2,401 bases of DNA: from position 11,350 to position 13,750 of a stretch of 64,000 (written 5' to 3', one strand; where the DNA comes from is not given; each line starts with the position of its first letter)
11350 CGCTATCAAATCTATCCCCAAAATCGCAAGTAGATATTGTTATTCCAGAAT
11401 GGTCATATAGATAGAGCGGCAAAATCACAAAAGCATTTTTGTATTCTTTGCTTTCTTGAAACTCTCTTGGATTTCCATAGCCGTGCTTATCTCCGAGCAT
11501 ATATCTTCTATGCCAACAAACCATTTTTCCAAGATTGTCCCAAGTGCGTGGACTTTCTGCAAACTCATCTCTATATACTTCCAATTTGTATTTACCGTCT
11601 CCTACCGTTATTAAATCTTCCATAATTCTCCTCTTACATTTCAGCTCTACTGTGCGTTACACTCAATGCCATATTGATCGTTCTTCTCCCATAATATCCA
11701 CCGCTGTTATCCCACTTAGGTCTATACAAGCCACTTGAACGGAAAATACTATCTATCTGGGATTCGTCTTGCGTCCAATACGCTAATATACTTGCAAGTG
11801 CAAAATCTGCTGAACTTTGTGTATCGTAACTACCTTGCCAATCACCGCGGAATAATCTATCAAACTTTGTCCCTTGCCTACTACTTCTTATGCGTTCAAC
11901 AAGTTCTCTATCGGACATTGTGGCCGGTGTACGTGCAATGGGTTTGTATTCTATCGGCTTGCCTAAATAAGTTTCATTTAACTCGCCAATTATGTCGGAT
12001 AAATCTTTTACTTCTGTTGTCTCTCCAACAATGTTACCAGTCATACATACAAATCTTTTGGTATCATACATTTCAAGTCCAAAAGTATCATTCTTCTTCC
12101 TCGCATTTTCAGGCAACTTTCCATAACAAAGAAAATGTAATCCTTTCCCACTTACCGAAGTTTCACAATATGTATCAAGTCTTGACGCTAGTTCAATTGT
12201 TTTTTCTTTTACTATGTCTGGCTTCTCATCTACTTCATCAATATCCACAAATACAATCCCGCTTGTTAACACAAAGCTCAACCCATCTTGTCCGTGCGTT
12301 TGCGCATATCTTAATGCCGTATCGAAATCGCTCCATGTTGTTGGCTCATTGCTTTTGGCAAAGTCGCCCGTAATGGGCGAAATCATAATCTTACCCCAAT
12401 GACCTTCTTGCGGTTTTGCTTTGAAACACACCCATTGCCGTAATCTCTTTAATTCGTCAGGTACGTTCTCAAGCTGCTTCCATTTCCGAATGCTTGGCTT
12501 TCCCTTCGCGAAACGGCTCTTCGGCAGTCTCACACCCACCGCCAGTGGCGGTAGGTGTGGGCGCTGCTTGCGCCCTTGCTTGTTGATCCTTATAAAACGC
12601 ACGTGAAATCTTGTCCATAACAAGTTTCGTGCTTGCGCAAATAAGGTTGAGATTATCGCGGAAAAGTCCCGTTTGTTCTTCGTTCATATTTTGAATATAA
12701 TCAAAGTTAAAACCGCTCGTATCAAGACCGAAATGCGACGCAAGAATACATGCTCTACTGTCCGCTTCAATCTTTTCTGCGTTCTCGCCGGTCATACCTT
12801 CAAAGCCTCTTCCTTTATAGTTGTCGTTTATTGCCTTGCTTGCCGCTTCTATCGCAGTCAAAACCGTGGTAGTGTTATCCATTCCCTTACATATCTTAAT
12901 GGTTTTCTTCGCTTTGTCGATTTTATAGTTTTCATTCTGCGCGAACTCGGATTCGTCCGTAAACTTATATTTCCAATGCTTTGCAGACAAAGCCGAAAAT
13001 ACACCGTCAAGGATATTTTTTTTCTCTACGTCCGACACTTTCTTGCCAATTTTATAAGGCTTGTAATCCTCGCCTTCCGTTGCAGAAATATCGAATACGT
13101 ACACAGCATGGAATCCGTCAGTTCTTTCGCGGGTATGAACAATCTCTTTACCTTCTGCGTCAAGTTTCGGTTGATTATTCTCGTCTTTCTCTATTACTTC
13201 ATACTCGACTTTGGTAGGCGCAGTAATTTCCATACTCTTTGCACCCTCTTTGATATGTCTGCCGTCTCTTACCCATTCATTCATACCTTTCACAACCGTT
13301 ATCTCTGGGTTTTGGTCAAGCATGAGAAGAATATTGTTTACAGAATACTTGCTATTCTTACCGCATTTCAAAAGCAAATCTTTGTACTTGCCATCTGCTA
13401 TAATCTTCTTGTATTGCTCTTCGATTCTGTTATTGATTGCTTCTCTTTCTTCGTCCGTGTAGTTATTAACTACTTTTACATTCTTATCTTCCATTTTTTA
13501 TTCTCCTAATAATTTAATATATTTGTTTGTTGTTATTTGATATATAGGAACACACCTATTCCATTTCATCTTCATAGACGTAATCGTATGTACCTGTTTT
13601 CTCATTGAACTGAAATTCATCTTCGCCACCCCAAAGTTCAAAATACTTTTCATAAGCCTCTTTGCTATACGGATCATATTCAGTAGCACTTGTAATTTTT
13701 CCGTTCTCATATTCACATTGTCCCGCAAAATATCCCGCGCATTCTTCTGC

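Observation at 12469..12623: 155-nt overlap between the ArdC-like and primase genes containing strong GC-rich hairpins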

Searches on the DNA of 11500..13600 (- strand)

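Call 10: search_dna_similar(query=window:11600-13520:-, collection=plasmids, mode=near)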
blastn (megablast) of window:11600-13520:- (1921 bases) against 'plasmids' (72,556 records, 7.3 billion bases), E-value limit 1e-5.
No match.

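Call 11: search_dna_similar(query=window:11600-13520:-, collection=phages, mode=near)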
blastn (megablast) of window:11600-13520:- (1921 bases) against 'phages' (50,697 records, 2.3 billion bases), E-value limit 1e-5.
No match.
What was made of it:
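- Tried and rejected: Near-identical DNA in plasmid and phage collections: no match (calls 10, 11).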

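Call 62: search_rna_families(source=window, start=11500, end=13600, threshold=evalue, max_evalue=1)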
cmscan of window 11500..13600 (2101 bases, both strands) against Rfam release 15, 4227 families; matches with E-value up to 1: 0.
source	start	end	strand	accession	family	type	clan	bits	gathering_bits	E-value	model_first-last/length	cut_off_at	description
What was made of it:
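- On Any curated RNA family (Rfam 15): No match at E of 1 or less in 11500-13600 on either strand (call 62).
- There is no Rfam match (call 62).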
